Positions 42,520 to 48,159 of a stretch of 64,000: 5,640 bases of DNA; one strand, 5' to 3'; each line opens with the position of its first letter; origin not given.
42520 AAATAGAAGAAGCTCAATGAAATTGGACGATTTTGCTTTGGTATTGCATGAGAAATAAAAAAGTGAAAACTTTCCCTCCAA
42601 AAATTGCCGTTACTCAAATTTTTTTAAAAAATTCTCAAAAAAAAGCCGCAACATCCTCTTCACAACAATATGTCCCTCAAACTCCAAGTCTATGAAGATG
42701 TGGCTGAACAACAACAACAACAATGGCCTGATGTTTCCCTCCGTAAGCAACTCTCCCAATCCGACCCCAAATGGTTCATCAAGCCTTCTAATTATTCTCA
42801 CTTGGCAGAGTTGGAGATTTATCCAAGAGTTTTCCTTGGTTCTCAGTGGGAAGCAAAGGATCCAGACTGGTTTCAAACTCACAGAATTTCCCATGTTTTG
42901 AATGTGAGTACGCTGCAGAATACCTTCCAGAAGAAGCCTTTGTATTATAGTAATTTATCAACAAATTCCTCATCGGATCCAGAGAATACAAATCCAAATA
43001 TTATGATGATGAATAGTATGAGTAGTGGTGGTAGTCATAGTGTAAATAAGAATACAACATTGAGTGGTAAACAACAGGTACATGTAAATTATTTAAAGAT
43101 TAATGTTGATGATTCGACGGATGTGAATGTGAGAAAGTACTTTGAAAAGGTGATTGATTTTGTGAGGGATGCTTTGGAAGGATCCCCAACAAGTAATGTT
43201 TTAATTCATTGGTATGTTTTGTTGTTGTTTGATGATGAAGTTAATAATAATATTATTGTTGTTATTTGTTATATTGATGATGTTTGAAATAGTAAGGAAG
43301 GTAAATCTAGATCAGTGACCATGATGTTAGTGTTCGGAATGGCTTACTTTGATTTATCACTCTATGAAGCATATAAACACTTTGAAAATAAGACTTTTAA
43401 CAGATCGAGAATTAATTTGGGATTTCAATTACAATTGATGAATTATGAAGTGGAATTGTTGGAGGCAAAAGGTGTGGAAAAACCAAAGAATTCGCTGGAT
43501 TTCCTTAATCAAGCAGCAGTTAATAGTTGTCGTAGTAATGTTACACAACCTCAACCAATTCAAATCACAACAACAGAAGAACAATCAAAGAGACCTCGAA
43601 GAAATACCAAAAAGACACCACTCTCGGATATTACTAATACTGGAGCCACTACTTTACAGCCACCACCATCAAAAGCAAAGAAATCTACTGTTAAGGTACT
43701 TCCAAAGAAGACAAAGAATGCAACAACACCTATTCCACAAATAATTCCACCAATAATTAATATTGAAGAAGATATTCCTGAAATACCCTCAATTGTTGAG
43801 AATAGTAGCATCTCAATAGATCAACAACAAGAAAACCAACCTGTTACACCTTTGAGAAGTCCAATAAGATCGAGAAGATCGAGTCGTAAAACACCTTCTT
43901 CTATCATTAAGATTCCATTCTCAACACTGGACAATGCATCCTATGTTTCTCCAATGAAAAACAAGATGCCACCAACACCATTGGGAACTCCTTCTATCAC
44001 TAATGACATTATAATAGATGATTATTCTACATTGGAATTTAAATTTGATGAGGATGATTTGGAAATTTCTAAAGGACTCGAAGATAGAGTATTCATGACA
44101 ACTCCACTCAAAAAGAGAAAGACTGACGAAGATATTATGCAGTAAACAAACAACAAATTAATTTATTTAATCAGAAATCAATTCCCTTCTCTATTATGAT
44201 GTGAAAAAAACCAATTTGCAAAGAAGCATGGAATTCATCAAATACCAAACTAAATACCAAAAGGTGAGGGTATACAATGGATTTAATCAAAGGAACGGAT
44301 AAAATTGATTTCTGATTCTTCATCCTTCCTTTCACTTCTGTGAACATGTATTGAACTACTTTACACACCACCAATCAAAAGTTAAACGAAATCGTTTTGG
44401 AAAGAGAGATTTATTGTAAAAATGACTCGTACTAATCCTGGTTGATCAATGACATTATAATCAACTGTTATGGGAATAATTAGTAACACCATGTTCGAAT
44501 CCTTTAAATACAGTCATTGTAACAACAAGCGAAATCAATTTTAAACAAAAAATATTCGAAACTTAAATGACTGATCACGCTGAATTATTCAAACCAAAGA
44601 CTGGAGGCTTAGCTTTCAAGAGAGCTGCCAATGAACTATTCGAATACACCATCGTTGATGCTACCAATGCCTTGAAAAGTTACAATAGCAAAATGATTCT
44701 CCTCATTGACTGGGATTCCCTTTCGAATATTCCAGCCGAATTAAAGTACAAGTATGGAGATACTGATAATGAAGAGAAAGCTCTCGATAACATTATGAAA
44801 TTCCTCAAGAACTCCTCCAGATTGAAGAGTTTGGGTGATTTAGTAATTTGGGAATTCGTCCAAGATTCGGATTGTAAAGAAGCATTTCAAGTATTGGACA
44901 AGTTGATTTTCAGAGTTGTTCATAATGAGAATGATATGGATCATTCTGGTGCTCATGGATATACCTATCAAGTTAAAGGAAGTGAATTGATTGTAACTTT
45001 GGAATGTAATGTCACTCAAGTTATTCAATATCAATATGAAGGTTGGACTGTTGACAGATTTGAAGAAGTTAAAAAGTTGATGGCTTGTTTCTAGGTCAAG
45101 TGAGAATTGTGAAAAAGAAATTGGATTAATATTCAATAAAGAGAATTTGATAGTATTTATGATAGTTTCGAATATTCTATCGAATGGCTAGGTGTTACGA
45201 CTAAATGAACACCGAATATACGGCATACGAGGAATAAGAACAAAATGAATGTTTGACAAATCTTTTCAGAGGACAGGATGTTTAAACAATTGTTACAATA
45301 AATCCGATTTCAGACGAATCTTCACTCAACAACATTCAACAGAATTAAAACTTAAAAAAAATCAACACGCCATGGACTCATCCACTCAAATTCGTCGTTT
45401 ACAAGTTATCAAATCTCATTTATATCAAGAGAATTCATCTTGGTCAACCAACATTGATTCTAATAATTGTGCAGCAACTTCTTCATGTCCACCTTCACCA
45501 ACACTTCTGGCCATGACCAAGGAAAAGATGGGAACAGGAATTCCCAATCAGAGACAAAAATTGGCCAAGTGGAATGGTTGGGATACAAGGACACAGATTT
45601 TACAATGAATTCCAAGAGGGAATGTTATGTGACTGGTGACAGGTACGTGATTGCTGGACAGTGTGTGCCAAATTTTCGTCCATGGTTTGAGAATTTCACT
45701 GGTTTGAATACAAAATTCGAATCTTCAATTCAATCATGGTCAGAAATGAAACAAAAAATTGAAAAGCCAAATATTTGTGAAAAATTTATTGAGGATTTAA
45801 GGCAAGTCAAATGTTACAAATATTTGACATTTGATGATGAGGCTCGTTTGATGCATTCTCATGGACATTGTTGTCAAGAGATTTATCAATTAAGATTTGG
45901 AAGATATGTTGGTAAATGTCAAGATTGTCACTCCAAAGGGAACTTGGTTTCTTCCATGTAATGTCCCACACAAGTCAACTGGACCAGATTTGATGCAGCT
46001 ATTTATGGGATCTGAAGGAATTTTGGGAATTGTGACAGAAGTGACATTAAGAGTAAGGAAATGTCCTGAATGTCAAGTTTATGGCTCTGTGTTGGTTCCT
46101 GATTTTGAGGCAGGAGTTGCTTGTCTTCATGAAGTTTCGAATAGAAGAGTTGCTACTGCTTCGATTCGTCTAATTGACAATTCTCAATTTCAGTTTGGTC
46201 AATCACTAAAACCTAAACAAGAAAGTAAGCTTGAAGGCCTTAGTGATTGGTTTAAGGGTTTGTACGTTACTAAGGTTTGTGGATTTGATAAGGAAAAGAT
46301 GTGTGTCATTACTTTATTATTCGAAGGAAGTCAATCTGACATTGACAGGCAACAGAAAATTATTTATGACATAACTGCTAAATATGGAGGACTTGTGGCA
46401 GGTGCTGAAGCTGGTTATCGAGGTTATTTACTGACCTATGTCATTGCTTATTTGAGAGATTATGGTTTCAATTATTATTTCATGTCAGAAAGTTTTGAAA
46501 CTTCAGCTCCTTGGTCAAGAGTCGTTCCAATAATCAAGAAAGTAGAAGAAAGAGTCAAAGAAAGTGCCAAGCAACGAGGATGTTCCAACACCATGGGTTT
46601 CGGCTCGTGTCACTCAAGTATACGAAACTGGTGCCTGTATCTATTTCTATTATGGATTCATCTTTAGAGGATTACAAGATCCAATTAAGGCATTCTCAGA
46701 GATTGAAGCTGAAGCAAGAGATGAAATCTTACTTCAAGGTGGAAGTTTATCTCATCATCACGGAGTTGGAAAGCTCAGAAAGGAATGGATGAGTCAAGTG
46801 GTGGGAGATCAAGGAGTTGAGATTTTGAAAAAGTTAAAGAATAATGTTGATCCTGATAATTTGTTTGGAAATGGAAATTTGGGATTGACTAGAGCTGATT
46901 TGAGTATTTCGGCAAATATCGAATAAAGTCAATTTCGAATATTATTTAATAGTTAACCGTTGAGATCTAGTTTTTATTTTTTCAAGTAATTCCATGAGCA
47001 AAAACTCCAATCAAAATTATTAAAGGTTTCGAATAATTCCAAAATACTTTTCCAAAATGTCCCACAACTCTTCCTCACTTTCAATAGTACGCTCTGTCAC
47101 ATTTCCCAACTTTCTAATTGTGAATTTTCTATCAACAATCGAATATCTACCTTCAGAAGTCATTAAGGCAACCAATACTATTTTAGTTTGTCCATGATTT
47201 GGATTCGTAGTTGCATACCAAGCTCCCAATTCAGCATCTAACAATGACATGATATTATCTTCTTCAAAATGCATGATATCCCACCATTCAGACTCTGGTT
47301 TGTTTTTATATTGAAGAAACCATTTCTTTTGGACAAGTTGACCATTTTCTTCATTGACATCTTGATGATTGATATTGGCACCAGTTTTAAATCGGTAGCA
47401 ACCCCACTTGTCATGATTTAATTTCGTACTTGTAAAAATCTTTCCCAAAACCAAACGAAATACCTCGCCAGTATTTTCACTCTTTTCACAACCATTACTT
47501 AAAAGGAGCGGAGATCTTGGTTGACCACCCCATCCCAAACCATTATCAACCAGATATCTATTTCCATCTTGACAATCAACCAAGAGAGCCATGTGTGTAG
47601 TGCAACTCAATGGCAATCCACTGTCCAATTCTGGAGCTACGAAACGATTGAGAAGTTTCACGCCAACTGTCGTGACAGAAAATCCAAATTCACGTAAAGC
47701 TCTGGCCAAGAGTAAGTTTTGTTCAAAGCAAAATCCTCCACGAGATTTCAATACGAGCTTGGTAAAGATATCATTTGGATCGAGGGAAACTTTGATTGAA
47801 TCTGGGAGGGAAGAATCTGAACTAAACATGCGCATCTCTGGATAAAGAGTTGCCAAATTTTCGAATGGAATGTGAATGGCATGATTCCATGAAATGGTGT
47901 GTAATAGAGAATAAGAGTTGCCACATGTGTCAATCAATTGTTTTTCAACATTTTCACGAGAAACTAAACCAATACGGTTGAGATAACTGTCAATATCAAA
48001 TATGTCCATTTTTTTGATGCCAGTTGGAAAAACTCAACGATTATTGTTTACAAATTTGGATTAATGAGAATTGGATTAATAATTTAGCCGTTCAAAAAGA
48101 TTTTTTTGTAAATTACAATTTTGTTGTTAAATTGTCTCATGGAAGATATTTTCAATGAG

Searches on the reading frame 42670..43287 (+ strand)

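Call 25: search_protein_families(library=pfam, proteins=[window:42670-43287:+], max_evalue=0.001)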
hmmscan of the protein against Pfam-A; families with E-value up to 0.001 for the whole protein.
window:42670-43287:+ (205 aa): 1 family
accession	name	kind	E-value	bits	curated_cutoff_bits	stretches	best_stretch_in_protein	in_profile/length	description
PF00782.25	DSPc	-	6.5e-08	32.9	33.5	1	132-180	33-79/133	Dual specificity phosphatase, catalytic domain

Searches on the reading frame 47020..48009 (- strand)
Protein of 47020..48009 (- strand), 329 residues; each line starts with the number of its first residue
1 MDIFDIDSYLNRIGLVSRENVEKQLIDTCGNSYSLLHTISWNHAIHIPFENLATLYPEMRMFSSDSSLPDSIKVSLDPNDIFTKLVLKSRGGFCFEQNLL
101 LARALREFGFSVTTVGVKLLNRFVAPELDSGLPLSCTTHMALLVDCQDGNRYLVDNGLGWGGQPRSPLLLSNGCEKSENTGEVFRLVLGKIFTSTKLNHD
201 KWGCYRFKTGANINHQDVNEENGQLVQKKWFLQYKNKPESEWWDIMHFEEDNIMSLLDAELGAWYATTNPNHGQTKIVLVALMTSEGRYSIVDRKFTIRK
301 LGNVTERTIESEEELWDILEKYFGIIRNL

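Call 6: find_encoding_contigs(protein=window:47020-48009:-, flank=10000, max_places=4)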
Protein window:47020-48009:- (329 aa): no gene with exactly this product is on record in the collection.

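Call 25: search_protein_families(library=pfam, proteins=[window:47020-48009:-], max_evalue=0.001)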
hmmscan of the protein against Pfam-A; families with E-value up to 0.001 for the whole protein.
window:47020-48009:- (329 aa): 1 family
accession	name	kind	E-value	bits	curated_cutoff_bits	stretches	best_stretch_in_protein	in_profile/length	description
PF00797.23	Acetyltransf_2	-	2.2e-37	129.5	22.8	1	36-325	5-233/240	N-acetyltransferase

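Call 31: find_encoding_contigs(protein=P0125, flank=10000, max_places=6)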
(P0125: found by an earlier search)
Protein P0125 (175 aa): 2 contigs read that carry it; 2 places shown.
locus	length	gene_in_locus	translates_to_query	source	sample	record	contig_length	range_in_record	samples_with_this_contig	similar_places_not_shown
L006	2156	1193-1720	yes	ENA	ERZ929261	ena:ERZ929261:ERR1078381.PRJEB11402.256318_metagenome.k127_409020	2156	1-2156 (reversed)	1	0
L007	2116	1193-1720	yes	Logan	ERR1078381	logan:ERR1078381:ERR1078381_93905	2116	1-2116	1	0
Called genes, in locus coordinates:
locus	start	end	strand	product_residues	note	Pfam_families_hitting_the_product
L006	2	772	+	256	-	?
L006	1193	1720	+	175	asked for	-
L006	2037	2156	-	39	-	?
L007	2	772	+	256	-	?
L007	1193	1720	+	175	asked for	-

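Call 32: find_encoding_contigs(protein=P0123, flank=10000, max_places=6)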
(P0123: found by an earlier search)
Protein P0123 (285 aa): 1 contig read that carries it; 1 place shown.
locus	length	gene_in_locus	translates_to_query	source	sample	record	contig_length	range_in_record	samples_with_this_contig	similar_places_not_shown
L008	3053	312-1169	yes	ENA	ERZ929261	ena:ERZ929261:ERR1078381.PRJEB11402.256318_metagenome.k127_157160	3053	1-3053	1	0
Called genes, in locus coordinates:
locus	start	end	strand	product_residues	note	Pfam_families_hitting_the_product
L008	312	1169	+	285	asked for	PF00797:Acetyltransf_2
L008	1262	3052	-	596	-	?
